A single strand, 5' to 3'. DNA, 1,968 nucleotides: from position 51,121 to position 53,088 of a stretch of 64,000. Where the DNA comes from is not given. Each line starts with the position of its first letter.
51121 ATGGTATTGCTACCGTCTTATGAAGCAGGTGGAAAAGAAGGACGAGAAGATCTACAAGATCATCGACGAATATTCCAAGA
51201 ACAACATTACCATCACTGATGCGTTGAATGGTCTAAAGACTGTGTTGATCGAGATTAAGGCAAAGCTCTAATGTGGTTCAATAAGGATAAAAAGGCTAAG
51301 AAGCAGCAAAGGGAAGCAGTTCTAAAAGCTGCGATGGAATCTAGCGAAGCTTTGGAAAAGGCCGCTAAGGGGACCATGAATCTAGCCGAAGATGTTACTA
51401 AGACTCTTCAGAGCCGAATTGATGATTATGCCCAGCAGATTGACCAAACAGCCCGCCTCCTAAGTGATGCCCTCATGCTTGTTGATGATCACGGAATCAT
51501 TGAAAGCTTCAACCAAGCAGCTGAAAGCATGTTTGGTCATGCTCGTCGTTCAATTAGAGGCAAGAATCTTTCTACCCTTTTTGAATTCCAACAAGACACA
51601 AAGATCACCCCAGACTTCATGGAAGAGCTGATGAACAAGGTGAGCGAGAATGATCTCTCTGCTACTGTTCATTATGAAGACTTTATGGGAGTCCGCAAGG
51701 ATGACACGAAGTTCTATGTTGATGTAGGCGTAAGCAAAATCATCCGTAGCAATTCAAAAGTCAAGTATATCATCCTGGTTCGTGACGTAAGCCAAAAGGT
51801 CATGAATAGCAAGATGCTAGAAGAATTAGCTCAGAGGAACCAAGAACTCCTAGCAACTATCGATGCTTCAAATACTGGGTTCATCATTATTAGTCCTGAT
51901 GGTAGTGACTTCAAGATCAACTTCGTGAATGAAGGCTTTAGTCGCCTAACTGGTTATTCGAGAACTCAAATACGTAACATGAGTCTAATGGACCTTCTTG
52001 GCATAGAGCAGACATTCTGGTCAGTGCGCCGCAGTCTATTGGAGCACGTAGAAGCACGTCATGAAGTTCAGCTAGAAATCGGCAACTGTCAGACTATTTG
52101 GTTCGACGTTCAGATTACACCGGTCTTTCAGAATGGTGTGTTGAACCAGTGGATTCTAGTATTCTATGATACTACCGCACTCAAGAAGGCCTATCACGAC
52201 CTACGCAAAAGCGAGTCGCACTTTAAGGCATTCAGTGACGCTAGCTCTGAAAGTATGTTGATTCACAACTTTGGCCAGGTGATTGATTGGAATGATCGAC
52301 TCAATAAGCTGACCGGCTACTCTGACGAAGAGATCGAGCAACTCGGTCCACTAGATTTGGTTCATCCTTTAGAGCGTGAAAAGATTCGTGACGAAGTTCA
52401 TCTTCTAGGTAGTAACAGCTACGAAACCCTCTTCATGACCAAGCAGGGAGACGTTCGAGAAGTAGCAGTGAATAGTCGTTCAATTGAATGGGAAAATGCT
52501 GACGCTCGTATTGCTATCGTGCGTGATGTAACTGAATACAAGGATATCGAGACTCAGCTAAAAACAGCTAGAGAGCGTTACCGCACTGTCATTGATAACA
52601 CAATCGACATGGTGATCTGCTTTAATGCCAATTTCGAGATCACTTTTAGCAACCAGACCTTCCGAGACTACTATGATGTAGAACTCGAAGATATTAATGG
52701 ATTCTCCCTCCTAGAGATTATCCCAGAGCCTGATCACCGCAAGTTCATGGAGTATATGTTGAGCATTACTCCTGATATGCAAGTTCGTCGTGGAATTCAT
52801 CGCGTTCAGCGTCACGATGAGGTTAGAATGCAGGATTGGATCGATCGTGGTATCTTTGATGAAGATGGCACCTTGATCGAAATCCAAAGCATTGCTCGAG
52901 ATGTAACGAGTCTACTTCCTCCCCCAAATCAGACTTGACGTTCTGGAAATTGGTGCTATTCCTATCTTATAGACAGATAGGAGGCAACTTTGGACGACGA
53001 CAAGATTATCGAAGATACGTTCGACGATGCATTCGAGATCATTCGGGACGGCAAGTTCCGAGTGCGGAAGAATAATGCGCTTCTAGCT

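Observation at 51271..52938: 555 aa protein made only of tandem PAS domains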

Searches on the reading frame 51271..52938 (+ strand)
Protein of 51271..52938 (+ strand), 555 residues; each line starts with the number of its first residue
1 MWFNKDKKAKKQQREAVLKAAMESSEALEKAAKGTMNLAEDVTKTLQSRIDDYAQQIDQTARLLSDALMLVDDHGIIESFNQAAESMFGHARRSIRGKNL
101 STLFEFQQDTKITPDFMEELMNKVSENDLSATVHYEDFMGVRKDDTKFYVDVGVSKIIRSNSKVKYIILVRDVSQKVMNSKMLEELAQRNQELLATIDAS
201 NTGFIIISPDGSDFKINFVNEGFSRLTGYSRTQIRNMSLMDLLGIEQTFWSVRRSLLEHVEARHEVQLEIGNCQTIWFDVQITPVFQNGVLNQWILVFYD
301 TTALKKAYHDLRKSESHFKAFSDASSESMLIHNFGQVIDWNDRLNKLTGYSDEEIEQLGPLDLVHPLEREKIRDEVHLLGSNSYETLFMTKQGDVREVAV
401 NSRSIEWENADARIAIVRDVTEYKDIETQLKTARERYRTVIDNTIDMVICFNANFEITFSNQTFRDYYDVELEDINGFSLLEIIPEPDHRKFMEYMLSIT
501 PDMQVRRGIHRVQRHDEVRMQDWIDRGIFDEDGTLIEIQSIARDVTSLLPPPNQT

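Call 4: search_protein_families(library=ncbifam, proteins=[window:51271-52938:+], max_evalue=1)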
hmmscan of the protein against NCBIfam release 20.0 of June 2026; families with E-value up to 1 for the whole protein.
window:51271-52938:+ (555 aa): 24 families
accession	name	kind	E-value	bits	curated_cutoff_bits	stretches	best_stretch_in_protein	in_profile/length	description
TIGR00229.1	sensory_box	domain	1.9e-48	163.7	22.9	4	312-430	1-126/126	PAS domain S-box protein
NF053781.1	cdiGMPphdstlr2612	equivalog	4.3e-21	74.3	1600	2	421-548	139-267/1268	Tlr1612 family c-di-GMP phosphodiesterase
NF008467.0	PRK11359.1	equivalog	1.8e-20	72.5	857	2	68-303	25-250/800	oxygen-sensing cyclic-di-GMP phosphodiesterase DosP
NF046044.1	PnpS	equivalog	5.3e-20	71.8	400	4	181-306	45-165/390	two-component system histidine kinase PnpS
NF047874.1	MASE3_PAS_HK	subfamily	6.9e-20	71.4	560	3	302-428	251-383/655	MASE3 domain-containing sensor histidine kinase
NF041777.1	sens_FixL_Rhizob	equivalog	2.2e-14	53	850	2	39-187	107-250/485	sensor protein FixL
NF052652.1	YtvA_fam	equivalog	1.9e-12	47.3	250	2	195-319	4-132/243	YtvA family blue-light photoreceptor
NF041552.1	TF_PrdR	equivalog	1.7e-09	36.6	795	3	39-112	118-191/577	sigma-54 dependent transcriptional regulator PrdR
NF008468.0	PRK11360.1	equivalog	4.4e-09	35.3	646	2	62-177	275-381/616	two-component system sensor histidine kinase AtoS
NF045595.1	HK_scytonemin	equivalog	7.1e-09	34.6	865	1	296-470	262-446/637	scytonemin biosynthesis sensor histidine kinase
TIGR02040.1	PpsR-CrtJ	equivalog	1.3e-08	34.3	275.4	2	302-479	119-297/442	transcriptional regulator PpsR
TIGR02966.1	phoR_proteo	equivalog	1.6e-08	33.9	334.2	2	53-127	4-71/333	phosphate regulon sensor histidine kinase PhoR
NF033092.0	HK_WalK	equivalog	3.5e-08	32.5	725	2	32-168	236-356/594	cell wall metabolism sensor histidine kinase WalK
NF007298.0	PRK09776.1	equivalog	4.8e-08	31.3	1135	2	395-462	516-582/1111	diguanylate cyclase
NF052573.1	HisKinEspAMyxo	equivalog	9.7e-08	30.5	1400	2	298-433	240-378/755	serine histidine kinase EspA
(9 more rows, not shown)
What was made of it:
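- On PAS domain superfamily: TIGR00229 scores 163.7 bits with four stretches (call 4).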

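Call 5: search_protein_families(library=phrogs, proteins=[window:51271-52938:+], max_evalue=1)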
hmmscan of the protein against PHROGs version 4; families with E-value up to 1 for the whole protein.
window:51271-52938:+ (555 aa): 6 families
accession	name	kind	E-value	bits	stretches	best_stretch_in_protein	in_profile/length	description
phrog_10912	-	other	0.00057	18.9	2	16-109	587-675/970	kinase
phrog_18860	-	unknown function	0.053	14.4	1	12-82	62-131/141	-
phrog_7136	-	unknown function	0.13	13.7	1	257-307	27-74/95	-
phrog_18282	-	unknown function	0.14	13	1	319-376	114-167/177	-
phrog_32789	-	unknown function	0.16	13.4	0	337-357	21-41/60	-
phrog_674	-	unknown function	0.55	10.5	1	3-56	61-114/312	-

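Call 6: search_protein_families(library=pfam, proteins=[window:51271-52938:+], max_evalue=1)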
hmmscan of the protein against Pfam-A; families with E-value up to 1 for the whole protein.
window:51271-52938:+ (555 aa): 8 families
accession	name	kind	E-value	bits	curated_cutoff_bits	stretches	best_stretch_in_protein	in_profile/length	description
PF13426.13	PAS_9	-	2.2e-41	140.7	27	4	66-175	2-103/103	PAS domain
PF00989.32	PAS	-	8.4e-25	87.4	22.6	4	56-170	6-110/113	PAS fold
PF13188.13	PAS_8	-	2.6e-22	78.3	21.8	4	64-106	10-49/65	PAS domain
PF08448.16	PAS_4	-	2.5e-21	76.4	23.1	3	442-547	2-107/110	PAS fold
PF08447.18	PAS_3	-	2.3e-15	57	25.6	2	338-408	2-79/89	PAS fold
PF24820.1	Diguanyl_cycl_sensor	-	2.4e-05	24.7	28.1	1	63-107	4-48/109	Diguanylate cyclase-like sensor domain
PF12860.13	PAS_7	-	0.00099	19.7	27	0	64-124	4-66/115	PAS fold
PF04057.18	Rep-A_N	-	0.028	14.9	26.7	1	409-447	12-50/101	Replication factor-A protein 1, N-terminal domain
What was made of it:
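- On PAS domain superfamily: PAS_9 scores 140.7 bits (cut-off 27), PAS 87.4 (22.6), PAS_8 78.3 (21.8), PAS_4 76.4 (23.1) and PAS_3 57.0 (25.6), with four stretches (call 6).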

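Call 9: search_dna_similar(query=window:51271-52938:+, collection=phages, mode=protein, max_rows=40)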
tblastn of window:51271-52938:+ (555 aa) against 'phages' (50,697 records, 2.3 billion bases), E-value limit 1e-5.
Records with a match: 3; places in all: 3; records where one place covers at least 80% of the query: 3.
Best place of each record, by identity: <60% 3.
By first word of the organism name: Agrobacterium 2; Sinorhizobium 1.
By host as written in the record: Agrobacterium tumefaciens C58 2; Sinohrizobium meliloti NRRL L-50 1.
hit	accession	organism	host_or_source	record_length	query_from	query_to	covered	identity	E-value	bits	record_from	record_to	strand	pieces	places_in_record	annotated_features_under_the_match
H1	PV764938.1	Sinorhizobium phage Phosso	Sinohrizobium meliloti NRRL L-50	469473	4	549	98%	31.5%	1e-59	314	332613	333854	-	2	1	PAS domain S-box protein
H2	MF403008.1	Agrobacterium phage Atu_ph07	Agrobacterium tumefaciens C58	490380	2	554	100%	26.6%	6e-51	194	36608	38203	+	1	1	multi-sensor signal transduction histidine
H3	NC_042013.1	Agrobacterium phage Atu_ph07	Agrobacterium tumefaciens C58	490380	2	554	100%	26.6%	6e-51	194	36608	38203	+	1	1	multi-sensor signal transduction histidine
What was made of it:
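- Closest known: Agrobacterium phage Atu_ph07 gp49. Same: These are full-length homologs: 27% identity over 100% of the query and 31% over 98% (call 9).
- Hosts of the isolated relatives are Rhizobiaceae (call 9).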

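Call 13: find_homologous_proteins(query=window:51271-52938:+)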
Query window:51271-52938:+ (555 aa): 417 proteins with E <= 0.001 among 8000 candidates; the best 120 are listed.
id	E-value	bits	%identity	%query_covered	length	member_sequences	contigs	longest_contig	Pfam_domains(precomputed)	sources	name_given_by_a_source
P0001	0.0e+0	1236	100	100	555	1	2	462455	PF08447.19,PF13426.14,PF13188.14,PF08448.17,PF00989.32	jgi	jgi:PAS domain S-box-containing protein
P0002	0.0e+0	1038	84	99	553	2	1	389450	PF08447.19,PF13426.14,PF13188.14,PF08448.17,PF00989.32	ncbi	-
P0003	9.2e-261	884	71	99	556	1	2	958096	PF08447.19,PF13426.14,PF13188.14,PF08448.17,PF00989.32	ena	-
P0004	1.9e-247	840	68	99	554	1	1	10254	PF08447.19,PF13426.14,PF13188.14,PF08448.17,PF00989.32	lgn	-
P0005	2.1e-247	840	68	99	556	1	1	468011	PF08447.19,PF13426.14,PF13188.14,PF08448.17,PF00989.32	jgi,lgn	jgi:PAS domain S-box-containing protein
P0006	5.0e-246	836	67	99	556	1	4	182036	PF08447.19,PF13426.14,PF13188.14,PF12860.14,PF08448.17,PF00989.32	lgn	-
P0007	8.3e-246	835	67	99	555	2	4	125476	PF08447.19,PF13426.14,PF13188.14,PF08448.17,PF00989.32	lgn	-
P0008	1.2e-245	834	67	99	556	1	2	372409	PF08447.19,PF13426.14,PF13188.14,PF12860.14,PF08448.17,PF00989.32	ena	-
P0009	1.5e-245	834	66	99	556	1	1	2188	PF08447.19,PF13426.14,PF13188.14,PF08448.17,PF00989.32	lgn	-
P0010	3.3e-245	833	66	99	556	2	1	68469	PF08447.19,PF13426.14,PF13188.14,PF08448.17,PF00989.32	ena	-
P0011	1.3e-243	828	67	99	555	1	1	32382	PF08447.19,PF13426.14,PF13188.14,PF08448.17,PF00989.32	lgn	-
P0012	6.0e-243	825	64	99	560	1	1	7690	PF08447.19,PF13426.14,PF13188.14,PF08448.17,PF00989.32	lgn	-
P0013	3.5e-242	823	66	99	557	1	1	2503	PF08447.19,PF13426.14,PF13188.14,PF08448.17,PF00989.32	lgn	-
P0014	4.1e-242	823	67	98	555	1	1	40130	PF08447.19,PF13426.14,PF13188.14,PF08448.17,PF00989.32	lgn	-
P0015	1.2e-241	821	66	99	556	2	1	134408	PF08447.19,PF13426.14,PF13188.14,PF12860.14,PF08448.17,PF00989.32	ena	-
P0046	1.3e-163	564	48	99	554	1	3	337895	PF08447.19,PF13426.14,PF13188.14,PF08448.17,PF00989.32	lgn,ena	-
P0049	1.6e-155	537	45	98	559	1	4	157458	PF08447.19,PF13426.14,PF13188.14,PF24820.2,PF08448.17,PF00989.32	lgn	-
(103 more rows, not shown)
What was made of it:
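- Checked: The identical protein sits on a 462-kb contig (call 13).
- The score then drops sharply from 494 to 132 bits for bacterial PAS-GGDEF and PAS-kinase proteins (call 13). Its nearest non-phage relatives are bacterial PAS-GGDEF and PAS-kinase proteins (call 13). Length is constant at 550-567 aa across 59 clusters (call 13).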

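Call 15: find_encoding_contigs(protein=P0002, flank=6000, max_places=2)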
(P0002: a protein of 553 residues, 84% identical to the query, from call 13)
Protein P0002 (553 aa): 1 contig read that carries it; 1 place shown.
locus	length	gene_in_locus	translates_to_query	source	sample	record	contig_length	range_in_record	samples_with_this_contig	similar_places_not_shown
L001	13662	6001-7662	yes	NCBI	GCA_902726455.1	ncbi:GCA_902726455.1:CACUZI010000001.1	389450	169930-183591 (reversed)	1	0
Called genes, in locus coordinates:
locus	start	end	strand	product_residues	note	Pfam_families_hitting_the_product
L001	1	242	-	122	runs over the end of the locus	-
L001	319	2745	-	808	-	-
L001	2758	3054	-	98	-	-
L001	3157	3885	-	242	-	-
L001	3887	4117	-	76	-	-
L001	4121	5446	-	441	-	-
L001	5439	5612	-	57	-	-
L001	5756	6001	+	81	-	-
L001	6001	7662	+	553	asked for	PF00989:PAS, PF13188:PAS_8 (faint), PF13426:PAS_9, PF08447:PAS_3, PF00989:PAS (weak), PF08448:PAS_4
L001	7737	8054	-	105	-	-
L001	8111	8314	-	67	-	-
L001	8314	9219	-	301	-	-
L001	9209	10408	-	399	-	-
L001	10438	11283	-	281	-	-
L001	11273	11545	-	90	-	-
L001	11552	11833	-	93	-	-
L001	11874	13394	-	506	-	PF13481:AAA_25 (weak), PF03796:DnaB_C, PF06745:ATPase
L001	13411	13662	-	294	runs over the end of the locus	-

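Call 16: find_encoding_contigs(protein=P0005, flank=6000, max_places=2)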
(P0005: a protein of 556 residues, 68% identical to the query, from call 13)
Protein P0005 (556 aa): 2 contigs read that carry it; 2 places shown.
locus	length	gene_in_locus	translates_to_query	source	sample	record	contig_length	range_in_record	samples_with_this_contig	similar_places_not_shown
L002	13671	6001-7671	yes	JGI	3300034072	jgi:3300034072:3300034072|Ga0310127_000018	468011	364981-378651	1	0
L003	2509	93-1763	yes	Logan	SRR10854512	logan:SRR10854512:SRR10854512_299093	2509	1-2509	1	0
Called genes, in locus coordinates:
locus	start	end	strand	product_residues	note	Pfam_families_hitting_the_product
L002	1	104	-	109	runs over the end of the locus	-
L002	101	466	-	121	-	-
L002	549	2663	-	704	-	-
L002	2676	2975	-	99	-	-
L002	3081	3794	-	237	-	-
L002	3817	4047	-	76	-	-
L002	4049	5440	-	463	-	-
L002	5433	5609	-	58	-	-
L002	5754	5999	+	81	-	-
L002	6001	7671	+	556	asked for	PF00989:PAS, PF13188:PAS_8 (faint), PF13426:PAS_9, PF08447:PAS_3 (weak), PF00989:PAS (weak), PF08448:PAS_4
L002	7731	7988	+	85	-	-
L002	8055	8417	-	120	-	-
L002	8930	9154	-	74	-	-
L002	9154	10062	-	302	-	-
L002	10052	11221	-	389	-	-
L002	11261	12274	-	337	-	-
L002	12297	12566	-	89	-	-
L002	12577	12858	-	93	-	-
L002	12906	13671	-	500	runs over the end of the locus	PF13481:AAA_25 (weak), PF03796:DnaB_C, PF06745:ATPase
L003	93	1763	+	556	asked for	PF00989:PAS, PF13188:PAS_8 (faint), PF13426:PAS_9, PF08447:PAS_3 (weak), PF00989:PAS (weak), PF08448:PAS_4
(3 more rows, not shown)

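Call 17: find_encoding_contigs(protein=P0046, flank=6000, max_places=1)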
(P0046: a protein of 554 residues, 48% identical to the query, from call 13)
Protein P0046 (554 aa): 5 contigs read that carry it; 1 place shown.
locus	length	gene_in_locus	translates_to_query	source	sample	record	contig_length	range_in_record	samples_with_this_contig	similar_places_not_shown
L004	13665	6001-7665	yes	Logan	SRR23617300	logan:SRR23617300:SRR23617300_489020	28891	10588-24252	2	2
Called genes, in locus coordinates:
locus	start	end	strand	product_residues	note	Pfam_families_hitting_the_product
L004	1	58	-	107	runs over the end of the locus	-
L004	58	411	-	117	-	-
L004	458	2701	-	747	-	-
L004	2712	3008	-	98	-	-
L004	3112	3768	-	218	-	-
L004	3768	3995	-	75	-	-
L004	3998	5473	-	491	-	-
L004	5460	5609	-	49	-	-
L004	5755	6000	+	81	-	-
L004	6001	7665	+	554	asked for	PF00989:PAS (weak), PF13188:PAS_8 (faint), PF13426:PAS_9, PF08447:PAS_3, PF08448:PAS_4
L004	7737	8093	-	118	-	-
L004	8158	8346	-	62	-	-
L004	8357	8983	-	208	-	-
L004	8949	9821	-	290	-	-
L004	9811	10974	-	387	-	-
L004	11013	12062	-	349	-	-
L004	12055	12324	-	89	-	-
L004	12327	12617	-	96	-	-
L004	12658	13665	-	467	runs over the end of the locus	PF03796:DnaB_C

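Call 18: find_encoding_contigs(protein=P0049, flank=6000, max_places=1)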
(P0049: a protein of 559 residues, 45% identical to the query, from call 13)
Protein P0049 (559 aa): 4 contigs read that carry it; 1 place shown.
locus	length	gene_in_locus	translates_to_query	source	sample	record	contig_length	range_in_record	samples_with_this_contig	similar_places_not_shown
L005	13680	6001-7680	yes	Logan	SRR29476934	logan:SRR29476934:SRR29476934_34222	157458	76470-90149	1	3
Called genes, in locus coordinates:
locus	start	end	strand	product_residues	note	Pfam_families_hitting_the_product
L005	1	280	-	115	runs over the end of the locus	-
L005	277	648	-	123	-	-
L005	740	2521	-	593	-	-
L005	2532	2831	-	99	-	-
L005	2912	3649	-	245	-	-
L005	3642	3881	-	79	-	-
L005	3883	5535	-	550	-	-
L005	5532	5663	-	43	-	-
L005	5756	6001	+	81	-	-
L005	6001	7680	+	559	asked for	PF00989:PAS, PF08448:PAS_4 (weak), PF13426:PAS_9, PF00989:PAS, PF13188:PAS_8 (weak), PF13426:PAS_9, PF08448:PAS_4, PF08448:PAS_4, +5 more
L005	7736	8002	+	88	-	-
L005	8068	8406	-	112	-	-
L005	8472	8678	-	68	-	-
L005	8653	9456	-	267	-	-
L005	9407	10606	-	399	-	-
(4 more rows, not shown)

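Call 19: find_encoding_contigs(protein=P0003, flank=6000, max_places=1)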
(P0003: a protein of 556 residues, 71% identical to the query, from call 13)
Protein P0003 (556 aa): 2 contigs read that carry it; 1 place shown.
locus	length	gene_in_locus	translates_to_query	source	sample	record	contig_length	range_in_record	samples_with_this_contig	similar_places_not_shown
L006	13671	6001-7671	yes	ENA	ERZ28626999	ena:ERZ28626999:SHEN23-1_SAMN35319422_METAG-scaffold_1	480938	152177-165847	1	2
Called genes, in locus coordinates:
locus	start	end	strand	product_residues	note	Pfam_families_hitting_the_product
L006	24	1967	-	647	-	-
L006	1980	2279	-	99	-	-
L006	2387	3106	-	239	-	-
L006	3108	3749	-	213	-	PF01541:GIY-YIG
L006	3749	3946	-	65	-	-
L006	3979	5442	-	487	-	-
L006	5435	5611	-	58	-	-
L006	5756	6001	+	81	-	-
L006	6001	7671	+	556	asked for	PF00989:PAS, PF08448:PAS_4 (weak), PF13188:PAS_8 (faint), PF13426:PAS_9, PF08447:PAS_3 (weak), PF00989:PAS (weak), PF08448:PAS_4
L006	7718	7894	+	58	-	-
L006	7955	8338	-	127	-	-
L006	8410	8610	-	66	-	-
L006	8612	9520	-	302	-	-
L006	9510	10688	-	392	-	-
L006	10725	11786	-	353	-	-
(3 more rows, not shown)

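Call 20: get_annotated_region(hit=H2, flank=7000)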
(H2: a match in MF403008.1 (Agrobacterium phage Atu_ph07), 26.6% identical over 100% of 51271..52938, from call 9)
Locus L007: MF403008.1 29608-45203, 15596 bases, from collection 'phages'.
description: Agrobacterium phage Atu_ph07, complete genome.
organism: Agrobacterium phage Atu_ph07 (NCBI taxid 2024264)
taxonomy: Viruses; Duplodnaviria; Heunggongvirae; Uroviricota; Caudoviricetes; Polybotosvirus; Polybotosvirus Atuph07
host: Agrobacterium tumefaciens C58; source: -; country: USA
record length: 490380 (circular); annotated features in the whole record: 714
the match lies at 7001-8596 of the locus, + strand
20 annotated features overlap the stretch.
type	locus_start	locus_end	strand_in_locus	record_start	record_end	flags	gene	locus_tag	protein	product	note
CDS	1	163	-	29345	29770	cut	-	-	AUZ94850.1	hypothetical protein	-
CDS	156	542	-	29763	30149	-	-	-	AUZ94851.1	hypothetical protein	-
CDS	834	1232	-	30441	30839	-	-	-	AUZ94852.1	hypothetical protein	-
CDS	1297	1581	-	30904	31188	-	-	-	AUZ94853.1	hypothetical protein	-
CDS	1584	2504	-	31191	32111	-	-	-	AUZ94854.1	mega protein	-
CDS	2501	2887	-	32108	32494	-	-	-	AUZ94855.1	hypothetical protein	-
CDS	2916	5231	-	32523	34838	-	-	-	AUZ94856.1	hypothetical protein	-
CDS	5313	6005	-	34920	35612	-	-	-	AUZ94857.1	hypothetical protein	-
CDS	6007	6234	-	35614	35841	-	-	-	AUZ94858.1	hypothetical protein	-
CDS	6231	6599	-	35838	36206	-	-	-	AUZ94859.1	hypothetical protein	-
CDS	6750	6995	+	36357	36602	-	-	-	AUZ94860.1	hypothetical protein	-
CDS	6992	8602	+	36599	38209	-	-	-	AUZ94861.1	multi-sensor signal transduction histidine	-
CDS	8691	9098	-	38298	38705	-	-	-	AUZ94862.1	hypothetical protein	-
CDS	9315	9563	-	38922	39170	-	-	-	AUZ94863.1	hypothetical protein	-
CDS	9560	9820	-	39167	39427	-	-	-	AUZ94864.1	hypothetical protein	-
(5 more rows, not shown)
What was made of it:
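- In Atu_ph07 the ortholog is annotated as a histidine kinase (call 20), and PAS arrays usually precede an output domain.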
